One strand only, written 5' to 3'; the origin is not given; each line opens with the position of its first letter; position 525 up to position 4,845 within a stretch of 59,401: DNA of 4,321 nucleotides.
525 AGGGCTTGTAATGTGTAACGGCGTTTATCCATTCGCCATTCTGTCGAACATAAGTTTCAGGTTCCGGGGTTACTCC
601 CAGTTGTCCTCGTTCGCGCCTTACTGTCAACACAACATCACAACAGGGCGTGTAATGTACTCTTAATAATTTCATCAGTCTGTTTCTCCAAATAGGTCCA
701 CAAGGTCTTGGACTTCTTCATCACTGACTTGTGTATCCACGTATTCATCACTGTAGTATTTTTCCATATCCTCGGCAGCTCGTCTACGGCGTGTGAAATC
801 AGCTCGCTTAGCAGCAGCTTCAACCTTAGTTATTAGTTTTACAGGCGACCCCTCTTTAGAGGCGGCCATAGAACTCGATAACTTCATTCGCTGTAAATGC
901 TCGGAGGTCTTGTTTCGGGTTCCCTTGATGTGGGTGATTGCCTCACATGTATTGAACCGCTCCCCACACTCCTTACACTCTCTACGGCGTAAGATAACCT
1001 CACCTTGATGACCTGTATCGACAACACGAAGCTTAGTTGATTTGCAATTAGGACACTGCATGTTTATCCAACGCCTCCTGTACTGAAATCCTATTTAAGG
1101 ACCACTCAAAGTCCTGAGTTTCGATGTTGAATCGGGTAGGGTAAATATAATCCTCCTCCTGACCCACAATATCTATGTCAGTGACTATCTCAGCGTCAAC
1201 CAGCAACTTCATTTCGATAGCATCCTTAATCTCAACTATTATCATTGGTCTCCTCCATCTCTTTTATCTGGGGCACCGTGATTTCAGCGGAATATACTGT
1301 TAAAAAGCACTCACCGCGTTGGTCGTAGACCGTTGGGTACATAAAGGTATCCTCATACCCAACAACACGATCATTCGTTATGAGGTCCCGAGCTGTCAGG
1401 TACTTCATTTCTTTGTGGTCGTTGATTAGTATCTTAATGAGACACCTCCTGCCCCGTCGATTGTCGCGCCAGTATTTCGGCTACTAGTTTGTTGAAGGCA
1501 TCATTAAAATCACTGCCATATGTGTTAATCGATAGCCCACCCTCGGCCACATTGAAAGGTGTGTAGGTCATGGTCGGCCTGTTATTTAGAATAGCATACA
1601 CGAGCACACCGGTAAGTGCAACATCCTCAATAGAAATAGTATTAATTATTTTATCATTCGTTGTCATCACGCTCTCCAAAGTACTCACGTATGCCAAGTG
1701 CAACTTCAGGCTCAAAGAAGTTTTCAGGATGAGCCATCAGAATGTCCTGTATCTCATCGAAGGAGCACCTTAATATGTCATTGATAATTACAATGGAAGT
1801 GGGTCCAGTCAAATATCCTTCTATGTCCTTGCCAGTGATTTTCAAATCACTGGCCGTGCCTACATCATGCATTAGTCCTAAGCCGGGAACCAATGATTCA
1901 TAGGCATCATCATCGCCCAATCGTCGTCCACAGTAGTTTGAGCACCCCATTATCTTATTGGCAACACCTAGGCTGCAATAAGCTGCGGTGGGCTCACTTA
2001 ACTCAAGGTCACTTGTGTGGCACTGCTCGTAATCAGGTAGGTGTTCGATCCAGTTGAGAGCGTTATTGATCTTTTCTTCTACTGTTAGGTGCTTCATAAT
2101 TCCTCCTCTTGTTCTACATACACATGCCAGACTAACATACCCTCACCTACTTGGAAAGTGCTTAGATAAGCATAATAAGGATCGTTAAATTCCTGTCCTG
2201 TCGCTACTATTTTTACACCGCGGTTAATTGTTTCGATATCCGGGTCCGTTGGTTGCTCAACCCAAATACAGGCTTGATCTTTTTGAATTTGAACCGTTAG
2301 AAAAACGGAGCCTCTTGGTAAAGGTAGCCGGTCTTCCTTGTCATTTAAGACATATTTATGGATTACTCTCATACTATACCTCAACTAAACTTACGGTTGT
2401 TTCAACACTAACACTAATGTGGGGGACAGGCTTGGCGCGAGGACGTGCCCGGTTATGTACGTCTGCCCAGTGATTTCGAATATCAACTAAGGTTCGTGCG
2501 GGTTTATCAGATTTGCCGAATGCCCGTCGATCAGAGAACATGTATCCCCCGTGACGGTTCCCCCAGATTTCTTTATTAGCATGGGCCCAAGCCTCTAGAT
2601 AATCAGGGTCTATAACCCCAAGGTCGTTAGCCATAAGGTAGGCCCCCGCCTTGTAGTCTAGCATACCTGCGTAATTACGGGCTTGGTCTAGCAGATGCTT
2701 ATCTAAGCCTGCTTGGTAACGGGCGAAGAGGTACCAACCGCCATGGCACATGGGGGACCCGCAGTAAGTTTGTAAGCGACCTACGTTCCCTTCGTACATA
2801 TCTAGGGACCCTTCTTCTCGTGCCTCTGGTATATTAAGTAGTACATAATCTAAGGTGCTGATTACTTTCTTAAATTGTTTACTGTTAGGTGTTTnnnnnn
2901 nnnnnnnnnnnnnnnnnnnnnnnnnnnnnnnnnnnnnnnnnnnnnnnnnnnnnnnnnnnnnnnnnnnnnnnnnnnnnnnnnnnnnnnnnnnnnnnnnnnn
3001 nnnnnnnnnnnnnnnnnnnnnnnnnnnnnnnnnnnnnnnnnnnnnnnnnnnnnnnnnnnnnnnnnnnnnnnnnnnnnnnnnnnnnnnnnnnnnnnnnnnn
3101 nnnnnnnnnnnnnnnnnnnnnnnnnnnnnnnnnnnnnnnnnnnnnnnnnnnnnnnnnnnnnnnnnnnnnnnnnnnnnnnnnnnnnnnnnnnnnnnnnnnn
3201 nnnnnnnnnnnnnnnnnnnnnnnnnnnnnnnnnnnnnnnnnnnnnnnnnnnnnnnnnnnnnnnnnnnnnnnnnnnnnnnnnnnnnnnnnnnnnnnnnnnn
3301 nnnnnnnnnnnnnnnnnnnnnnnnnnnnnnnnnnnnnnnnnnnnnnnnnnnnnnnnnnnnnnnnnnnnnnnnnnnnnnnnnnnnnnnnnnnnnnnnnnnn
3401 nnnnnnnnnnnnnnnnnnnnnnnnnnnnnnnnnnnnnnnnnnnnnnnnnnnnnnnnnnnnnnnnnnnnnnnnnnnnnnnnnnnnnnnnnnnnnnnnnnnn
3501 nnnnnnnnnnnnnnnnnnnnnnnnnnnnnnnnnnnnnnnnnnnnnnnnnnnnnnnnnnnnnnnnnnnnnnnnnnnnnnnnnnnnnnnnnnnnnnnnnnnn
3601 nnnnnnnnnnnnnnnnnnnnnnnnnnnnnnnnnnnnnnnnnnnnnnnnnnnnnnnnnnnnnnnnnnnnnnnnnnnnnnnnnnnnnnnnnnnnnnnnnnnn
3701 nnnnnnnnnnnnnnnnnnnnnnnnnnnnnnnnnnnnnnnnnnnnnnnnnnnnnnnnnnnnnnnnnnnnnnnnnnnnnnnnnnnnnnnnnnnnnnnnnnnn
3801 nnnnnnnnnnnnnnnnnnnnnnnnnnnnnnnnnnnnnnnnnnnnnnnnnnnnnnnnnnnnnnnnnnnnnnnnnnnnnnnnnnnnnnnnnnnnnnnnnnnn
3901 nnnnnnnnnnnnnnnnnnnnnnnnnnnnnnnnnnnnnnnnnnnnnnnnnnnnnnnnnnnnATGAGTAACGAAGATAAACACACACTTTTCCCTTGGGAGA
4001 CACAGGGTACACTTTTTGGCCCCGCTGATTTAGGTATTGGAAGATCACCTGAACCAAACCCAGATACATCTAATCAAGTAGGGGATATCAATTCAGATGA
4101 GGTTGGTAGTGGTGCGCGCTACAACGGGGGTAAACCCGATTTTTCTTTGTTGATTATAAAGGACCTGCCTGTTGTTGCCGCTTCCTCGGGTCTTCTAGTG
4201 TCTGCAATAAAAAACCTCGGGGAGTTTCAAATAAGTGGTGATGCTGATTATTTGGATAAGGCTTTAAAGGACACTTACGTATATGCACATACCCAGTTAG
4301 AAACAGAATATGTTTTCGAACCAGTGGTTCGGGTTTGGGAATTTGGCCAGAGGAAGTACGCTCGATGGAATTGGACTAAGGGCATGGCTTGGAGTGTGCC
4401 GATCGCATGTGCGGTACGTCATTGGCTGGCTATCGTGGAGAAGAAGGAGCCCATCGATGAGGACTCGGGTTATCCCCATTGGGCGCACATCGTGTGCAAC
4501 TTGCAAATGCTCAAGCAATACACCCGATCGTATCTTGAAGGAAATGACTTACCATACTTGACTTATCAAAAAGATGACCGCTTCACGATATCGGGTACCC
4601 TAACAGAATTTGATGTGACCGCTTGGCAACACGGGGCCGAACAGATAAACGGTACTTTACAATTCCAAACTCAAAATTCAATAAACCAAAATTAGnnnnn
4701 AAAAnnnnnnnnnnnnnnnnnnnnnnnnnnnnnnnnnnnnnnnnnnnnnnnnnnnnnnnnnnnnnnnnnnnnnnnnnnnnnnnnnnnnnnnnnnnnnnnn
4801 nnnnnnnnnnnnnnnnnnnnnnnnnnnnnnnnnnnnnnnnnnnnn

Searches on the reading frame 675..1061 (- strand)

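Call 9: search_protein_families(library=pfam, proteins=[window:675-1061:-], max_evalue=0.01)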
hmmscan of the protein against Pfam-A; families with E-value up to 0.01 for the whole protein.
window:675-1061:- (128 aa): 4 families
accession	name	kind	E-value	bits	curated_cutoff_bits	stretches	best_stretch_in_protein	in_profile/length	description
PF22811.2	Zn_ribbon_NrdR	-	5.2e-13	49.2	27.2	1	1-40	1-42/42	Transcriptional repressor NrdR-like, N-terminal domain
PF08271.17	Zn_Ribbon_TF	-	0.00062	19.7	29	1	1-18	1-17/43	TFIIB zinc-binding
PF12760.12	Zn_ribbon_IS1595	-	0.0045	17.3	25.4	1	2-34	20-45/46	Transposase zinc-ribbon domain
PF03367.19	Zn_ribbon_ZPR1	-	0.0069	16.2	23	0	2-39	8-48/56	ZPR1 zinc-finger domain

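Call 32: search_protein_families(library=phrogs, proteins=[window:675-1061:-], max_evalue=0.001)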
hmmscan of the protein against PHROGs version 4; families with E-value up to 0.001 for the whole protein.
window:675-1061:- (128 aa): 2 families
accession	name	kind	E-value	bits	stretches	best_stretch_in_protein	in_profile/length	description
phrog_10675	-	unknown function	3e-06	28.3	1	1-53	6-58/98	-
phrog_36879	-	unknown function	6.3e-05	24.5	1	2-67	2-71/119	-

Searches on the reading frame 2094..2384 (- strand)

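Call 9: search_protein_families(library=pfam, proteins=[window:2094-2384:-], max_evalue=0.01)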
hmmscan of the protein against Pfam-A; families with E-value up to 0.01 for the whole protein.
window:2094-2384:- (96 aa): 1 family
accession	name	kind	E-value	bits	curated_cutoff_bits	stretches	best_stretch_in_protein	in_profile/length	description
PF24043.1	DUF7352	-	1.1e-20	74.1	27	1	5-94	1-92/97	Domain of unknown function (DUF7352)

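Call 32: search_protein_families(library=phrogs, proteins=[window:2094-2384:-], max_evalue=0.001)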
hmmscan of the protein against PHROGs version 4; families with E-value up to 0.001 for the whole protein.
window:2094-2384:- (96 aa): 1 family
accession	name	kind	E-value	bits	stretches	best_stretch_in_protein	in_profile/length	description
phrog_3848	-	unknown function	1.7e-13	51.8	1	5-94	1-95/100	-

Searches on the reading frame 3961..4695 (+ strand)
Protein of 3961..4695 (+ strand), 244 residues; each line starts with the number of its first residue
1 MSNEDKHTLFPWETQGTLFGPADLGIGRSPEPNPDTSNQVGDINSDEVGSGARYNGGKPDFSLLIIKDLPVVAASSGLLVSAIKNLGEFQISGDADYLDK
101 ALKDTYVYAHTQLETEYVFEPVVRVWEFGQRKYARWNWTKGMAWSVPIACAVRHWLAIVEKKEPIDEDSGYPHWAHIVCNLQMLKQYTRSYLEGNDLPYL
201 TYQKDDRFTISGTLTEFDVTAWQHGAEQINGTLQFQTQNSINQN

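Call 9: search_protein_families(library=pfam, proteins=[window:3961-4695:+], max_evalue=0.01)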
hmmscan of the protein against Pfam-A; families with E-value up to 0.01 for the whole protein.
window:3961-4695:+ (244 aa): 1 family
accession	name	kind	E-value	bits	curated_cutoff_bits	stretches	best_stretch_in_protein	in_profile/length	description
PF18909.5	dGTP_diPhyd_N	-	2e-17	63.4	27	1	118-189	21-91/99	dATP/dGTP diphosphohydrolase, N-terminal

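Call 14: find_related_loci(query=window:3961-4695:+, collection=viral_contigs, flank=10000)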
Query window:3961-4695:+ (244 aa) in viral_contigs; peptide patterns used: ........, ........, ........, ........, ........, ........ (x = any residue, [..] = any of these).
26 stretches matched a pattern; 22 encode a relative of the query (tblastn E <= 1e-3); 22 distinct loci.
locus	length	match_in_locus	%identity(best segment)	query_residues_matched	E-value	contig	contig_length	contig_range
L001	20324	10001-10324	42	40-198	2e-34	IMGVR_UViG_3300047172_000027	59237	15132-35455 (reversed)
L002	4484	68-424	39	29-198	6e-34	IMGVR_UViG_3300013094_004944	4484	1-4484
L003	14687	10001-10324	43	40-198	2e-33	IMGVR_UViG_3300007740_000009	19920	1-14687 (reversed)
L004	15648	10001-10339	40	35-198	5e-33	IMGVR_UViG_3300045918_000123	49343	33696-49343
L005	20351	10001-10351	39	36-203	2e-32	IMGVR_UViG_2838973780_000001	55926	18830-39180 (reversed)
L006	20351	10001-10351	38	36-203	1e-32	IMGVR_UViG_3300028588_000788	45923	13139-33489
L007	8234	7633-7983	38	36-203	1e-32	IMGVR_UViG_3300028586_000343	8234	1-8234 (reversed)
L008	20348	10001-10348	38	37-203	4e-32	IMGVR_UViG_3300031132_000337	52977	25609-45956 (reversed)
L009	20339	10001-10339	38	40-203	4e-32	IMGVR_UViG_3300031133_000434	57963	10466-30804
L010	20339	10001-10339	40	40-203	2e-31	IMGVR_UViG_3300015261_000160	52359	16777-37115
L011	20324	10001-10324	40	40-198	9e-31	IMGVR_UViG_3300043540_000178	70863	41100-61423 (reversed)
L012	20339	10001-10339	39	40-203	1e-30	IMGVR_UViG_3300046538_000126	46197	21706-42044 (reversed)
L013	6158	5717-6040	40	40-198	5e-30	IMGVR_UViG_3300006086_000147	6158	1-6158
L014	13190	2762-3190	36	2-198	1e-29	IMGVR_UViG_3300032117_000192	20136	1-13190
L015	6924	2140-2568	36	2-198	1e-29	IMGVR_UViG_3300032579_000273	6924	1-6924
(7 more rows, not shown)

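Call 31: search_protein_families(library=phrogs, proteins=[window:3961-4695:+], max_evalue=0.001)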
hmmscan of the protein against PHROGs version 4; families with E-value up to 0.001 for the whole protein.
window:3961-4695:+ (244 aa): 6 families
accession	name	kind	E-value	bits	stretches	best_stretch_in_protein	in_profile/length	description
phrog_801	-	DNA, RNA and nucleotide metabolism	5.5e-22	80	1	121-209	120-207/476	dATP / dGTP pyrophosphohydrolase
phrog_37590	-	unknown function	4e-15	56.7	1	117-198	61-153/341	-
phrog_2252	-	lysis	4.6e-11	44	1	120-184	124-188/285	endolysin; inhibits RNA polymerase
phrog_11257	-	unknown function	4.5e-07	31.1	1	129-201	41-112/200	-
phrog_19680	-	unknown function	4.6e-07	31.1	1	122-184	114-176/188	-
phrog_5033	-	lysis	6.9e-07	30.4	1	122-180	102-160/178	endolysin; inhibits RNA polymerase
